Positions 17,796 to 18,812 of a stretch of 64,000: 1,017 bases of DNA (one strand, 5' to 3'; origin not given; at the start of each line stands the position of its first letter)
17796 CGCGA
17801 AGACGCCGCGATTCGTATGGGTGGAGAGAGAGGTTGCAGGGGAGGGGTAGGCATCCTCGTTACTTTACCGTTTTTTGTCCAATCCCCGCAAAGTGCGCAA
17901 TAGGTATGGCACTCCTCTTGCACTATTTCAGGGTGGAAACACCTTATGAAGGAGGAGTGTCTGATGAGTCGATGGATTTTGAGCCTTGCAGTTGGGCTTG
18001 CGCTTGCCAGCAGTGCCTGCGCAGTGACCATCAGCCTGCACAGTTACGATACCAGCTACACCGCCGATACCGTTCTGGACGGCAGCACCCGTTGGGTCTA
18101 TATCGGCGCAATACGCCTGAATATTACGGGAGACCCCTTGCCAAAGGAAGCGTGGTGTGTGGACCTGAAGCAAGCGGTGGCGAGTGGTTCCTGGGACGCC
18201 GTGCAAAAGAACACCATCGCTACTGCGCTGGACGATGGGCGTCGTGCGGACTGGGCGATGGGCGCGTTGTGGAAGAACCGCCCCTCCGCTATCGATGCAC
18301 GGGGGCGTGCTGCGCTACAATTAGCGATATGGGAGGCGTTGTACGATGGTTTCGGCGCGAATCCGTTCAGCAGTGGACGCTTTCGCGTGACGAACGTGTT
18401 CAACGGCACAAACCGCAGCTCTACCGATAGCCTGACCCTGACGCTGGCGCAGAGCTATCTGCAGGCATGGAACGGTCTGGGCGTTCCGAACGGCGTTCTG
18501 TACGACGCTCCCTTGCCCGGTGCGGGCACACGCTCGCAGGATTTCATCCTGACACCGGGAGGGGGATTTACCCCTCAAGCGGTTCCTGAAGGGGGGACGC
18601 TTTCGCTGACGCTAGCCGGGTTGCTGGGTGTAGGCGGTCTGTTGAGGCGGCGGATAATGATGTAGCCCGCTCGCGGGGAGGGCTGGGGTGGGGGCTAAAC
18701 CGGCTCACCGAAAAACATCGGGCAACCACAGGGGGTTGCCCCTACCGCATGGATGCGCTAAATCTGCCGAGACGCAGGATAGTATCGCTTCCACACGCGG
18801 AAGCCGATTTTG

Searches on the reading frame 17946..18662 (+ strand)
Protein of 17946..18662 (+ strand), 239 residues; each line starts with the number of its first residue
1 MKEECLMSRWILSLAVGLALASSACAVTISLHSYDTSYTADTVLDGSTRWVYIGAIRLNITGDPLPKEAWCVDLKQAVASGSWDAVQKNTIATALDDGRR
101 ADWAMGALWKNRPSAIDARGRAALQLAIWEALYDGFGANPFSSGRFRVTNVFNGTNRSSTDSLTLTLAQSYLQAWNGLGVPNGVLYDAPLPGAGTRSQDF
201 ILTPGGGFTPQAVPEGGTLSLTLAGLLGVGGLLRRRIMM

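Call 43: search_protein_families(library=pfam, proteins=[window:17946-18662:+], max_evalue=1)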
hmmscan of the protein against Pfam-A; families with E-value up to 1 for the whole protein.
window:17946-18662:+ (239 aa): 2 families
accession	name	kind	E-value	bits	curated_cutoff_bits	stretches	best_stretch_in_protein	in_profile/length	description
PF08341.16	TED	-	0.019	15.8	22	1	69-137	2-74/102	Thioester domain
PF18204.6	PGF-CTERM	-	0.06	13.8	18.8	1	221-236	8-23/23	PGF-CTERM motif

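Call 44: search_protein_families(library=ncbifam, proteins=[window:17946-18662:+], max_evalue=1)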
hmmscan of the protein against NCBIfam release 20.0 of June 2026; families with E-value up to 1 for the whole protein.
window:17946-18662:+ (239 aa): 6 families
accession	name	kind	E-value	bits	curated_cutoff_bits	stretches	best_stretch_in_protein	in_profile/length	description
NF033554.9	floc_PepA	equivalog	2.4e-05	24.3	80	1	141-236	165-260/261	flocculation-associated PEP-CTERM protein PepA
NF038129.1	PEP_NF038129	equivalog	0.0017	18.2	65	1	155-236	113-194/194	NF038129 family PEP-CTERM protein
TIGR02595.1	PEP_CTERM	domain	0.021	15.7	16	1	213-236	1-23/24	PEP-CTERM sorting domain-containing protein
TIGR03382.1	GC_trans_RRR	domain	0.039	14.6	15.85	1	212-236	4-26/27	MYXO-CTERM sorting domain-containing protein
NF038126.1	PEP_CTERM_FxDxF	subfamily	0.32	11.2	50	1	205-236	134-165/165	FxDxF family PEP-CTERM protein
NF041538.1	PEP_EDSA_1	subfamily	0.41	10.3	100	1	211-236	282-307/307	EDSAP-1 family PEP-CTERM protein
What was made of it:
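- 17946..18665 (+): 239-aa secreted protein with a PEP-CTERM-like tail (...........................). It represents the alternative anchor system in the same genome, 2.6 kb from the HAF-XDoc gene. TIGR02595 15.7 bits against cut-off 16; floc_PepA E 2.4e-5 (call 44).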
